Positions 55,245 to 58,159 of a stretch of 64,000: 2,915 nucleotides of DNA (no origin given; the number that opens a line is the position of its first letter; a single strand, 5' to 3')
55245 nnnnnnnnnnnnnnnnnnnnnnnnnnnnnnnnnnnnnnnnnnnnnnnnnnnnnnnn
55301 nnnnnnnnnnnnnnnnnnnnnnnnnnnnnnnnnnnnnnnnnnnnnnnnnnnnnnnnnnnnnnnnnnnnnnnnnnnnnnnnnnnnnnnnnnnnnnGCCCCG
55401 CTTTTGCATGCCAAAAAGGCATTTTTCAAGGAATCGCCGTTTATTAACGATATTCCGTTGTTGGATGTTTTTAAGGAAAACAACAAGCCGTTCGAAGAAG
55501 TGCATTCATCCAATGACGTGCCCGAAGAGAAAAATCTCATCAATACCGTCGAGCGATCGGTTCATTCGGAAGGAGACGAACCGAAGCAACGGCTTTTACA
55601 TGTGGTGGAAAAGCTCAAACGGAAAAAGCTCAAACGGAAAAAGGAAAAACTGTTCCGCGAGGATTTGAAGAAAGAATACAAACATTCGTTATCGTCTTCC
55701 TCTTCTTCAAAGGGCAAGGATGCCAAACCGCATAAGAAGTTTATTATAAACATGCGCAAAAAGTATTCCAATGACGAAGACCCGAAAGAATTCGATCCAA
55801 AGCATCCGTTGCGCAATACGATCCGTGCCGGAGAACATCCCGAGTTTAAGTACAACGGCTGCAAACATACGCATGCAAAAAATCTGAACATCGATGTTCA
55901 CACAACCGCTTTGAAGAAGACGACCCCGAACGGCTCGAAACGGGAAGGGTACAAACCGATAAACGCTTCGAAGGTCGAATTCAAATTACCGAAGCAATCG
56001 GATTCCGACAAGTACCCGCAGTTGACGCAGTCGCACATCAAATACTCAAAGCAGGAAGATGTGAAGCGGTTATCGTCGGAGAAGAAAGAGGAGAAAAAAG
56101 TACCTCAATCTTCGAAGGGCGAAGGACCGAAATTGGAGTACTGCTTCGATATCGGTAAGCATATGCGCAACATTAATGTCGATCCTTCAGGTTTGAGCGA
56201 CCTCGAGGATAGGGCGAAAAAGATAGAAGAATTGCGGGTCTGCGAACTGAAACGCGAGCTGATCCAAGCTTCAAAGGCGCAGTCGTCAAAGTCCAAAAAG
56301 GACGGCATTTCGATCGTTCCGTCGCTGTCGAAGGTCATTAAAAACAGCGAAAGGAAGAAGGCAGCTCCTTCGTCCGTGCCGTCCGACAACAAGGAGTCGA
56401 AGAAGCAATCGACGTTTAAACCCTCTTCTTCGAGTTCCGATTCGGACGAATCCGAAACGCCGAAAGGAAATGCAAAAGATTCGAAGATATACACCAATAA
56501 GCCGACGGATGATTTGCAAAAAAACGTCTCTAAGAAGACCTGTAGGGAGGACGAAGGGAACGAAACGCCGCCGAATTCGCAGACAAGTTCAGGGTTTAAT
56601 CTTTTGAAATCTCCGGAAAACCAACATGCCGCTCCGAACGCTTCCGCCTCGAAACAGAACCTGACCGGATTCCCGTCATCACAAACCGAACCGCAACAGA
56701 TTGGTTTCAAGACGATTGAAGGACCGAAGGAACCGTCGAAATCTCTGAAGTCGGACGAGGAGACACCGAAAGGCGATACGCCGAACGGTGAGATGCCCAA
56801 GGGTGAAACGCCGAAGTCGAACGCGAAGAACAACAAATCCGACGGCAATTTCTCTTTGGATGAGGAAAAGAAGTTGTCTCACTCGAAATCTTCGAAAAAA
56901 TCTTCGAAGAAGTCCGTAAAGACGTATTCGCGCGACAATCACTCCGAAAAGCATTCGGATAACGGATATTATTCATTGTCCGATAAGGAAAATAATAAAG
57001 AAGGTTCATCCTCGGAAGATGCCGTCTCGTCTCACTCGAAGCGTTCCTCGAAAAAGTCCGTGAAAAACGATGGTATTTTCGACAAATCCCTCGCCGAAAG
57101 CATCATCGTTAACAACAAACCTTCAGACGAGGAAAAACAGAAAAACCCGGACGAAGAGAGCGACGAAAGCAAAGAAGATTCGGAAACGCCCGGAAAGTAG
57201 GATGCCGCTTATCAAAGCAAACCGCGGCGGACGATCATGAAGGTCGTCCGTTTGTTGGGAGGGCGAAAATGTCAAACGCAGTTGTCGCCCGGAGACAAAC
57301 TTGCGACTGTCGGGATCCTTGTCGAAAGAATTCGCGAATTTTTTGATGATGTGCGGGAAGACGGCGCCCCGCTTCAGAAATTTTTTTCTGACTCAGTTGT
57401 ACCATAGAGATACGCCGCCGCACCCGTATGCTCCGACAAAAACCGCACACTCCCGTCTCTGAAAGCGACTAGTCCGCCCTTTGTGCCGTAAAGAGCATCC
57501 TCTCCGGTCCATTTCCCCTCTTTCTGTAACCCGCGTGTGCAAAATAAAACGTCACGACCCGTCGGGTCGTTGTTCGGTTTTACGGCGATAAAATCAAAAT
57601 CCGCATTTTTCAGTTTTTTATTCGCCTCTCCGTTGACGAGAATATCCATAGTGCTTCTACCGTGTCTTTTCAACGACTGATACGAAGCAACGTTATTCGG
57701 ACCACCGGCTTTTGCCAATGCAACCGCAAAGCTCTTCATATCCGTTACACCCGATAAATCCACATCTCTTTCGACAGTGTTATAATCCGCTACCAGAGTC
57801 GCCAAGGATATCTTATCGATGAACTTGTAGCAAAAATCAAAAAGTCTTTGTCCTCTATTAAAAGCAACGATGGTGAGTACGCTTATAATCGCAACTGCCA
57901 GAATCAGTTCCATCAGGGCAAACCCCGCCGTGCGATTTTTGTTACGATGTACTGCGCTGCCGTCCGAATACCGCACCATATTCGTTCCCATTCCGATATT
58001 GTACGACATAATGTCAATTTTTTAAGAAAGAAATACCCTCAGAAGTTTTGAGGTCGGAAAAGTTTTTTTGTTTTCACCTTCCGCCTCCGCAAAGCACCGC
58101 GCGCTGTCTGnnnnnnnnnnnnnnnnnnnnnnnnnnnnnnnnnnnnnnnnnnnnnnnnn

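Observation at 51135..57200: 6-kb gene for a Sec-exported protein built from about 65 tandem Trp-Cys-His mini-repeats: no characterised family recognised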

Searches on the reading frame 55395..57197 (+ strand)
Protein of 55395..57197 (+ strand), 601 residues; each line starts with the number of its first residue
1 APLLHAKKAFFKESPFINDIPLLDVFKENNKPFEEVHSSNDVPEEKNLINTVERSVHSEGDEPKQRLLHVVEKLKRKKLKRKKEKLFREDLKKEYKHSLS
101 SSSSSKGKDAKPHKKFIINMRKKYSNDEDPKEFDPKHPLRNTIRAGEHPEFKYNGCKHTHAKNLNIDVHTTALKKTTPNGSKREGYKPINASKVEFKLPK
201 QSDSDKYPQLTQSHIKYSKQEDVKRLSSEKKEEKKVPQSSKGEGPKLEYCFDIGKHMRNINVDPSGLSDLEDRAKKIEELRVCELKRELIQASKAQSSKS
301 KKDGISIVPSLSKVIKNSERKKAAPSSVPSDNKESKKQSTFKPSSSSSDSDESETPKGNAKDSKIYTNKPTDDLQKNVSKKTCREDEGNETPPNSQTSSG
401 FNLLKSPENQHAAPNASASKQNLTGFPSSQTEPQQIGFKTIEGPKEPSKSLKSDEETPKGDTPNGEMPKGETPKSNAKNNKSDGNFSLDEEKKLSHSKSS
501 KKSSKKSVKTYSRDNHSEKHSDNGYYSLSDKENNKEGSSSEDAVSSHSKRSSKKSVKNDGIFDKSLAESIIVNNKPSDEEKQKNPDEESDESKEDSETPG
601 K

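Call 56: find_homologous_proteins(query=window:55395-57197:+, max_evalue=0.001)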
Query window:55395-57197:+ (601 aa): 11 proteins with E <= 0.001 among 8000 candidates.
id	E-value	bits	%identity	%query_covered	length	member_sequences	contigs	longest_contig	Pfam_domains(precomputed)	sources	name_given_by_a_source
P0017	0.0e+0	1158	93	100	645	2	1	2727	-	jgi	-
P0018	0.0e+0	1156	92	100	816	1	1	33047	-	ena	-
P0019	2.2e-232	791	71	100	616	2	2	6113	-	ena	-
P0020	9.8e-227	772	70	100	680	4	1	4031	-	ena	-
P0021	1.5e-174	600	59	98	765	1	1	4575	-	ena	-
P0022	4.9e-127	443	49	94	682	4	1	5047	-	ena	-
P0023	1.6e-77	280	40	89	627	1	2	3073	-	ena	-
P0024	8.9e-69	251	39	97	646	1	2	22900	-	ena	-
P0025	4.0e-63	232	46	57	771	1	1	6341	-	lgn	-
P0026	4.3e-63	232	47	55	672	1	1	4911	-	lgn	-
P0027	1.6e-49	188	45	64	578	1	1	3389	-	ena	-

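Call 59: find_encoding_contigs(protein=P0024, flank=10000, max_places=2)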
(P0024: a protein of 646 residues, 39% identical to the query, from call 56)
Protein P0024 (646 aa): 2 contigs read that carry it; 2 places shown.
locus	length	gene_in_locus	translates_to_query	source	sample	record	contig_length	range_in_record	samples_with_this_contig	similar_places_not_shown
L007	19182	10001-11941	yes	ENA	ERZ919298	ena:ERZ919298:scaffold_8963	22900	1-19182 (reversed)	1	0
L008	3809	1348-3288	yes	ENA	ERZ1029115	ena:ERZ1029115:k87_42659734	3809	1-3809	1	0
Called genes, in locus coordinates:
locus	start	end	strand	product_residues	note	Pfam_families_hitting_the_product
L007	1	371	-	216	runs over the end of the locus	PF01618:MotA_ExbB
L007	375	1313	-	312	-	PF07719:TPR_2 (faint), PF13432:TPR_16 (faint), PF13174:TPR_6 (faint), PF13525:YfiO (weak), PF14559:TPR_19 (weak)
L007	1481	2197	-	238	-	PF08713:DNA_alkylation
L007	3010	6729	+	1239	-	-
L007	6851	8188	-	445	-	-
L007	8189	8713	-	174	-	-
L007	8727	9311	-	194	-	-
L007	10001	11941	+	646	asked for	-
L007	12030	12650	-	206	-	-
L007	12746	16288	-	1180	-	PF02811:PHP, PF07733:DNA_pol3_alpha, PF17657:DNA_pol3_finger, PF14579:HHH_6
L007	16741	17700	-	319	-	-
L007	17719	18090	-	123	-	PF01648:ACPS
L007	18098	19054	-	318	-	PF12804:NTP_transf_3 (weak)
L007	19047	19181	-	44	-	?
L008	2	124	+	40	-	?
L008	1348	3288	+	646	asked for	-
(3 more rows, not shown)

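Call 60: find_encoding_contigs(protein=P0018, flank=10000, max_places=2)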
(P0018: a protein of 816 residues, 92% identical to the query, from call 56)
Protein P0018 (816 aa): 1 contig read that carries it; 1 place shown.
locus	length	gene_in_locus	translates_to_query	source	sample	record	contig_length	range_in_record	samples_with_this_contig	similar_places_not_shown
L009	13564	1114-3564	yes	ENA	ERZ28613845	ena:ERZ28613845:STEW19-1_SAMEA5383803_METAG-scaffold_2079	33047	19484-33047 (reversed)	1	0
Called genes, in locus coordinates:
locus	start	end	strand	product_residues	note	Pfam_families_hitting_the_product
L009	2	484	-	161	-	?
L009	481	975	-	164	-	-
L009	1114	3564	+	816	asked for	-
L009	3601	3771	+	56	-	-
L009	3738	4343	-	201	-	-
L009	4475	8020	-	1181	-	PF02811:PHP, PF07733:DNA_pol3_alpha, PF17657:DNA_pol3_finger, PF14579:HHH_6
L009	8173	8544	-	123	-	PF01648:ACPS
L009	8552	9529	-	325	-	PF12804:NTP_transf_3 (weak)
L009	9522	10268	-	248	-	PF00535:Glycos_transf_2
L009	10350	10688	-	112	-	PF01740:STAS, PF13466:STAS_2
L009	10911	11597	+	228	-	PF04390:LptE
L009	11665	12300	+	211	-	PF00834:Ribul_P_3_epim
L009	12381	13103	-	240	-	PF07963:N_methyl (weak)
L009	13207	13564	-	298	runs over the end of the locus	PF02739:5_3_exonuc_N, PF01367:5_3_exonuc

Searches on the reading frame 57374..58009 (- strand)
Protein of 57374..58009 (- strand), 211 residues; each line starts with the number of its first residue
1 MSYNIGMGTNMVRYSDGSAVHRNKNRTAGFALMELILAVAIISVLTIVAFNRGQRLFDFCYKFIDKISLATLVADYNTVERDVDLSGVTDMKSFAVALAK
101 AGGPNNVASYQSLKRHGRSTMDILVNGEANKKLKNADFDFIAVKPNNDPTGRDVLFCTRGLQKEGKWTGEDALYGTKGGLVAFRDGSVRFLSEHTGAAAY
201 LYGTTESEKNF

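Call 41: search_protein_families(library=pfam, proteins=[window:57374-58009:-], max_evalue=0.001)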
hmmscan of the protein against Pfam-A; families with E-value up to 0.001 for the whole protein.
window:57374-58009:- (211 aa): 1 family
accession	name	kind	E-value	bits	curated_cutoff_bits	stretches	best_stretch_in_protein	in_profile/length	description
PF07963.17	N_methyl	-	0.00027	20.8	21.2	1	25-50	2-27/27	Prokaryotic N-terminal methylation motif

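Call 75: search_protein_families(library=padloc, proteins=[window:57374-58009:-], max_evalue=0.01)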
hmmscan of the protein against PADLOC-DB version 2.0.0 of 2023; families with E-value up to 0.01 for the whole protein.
window:57374-58009:- (211 aa): 0 families
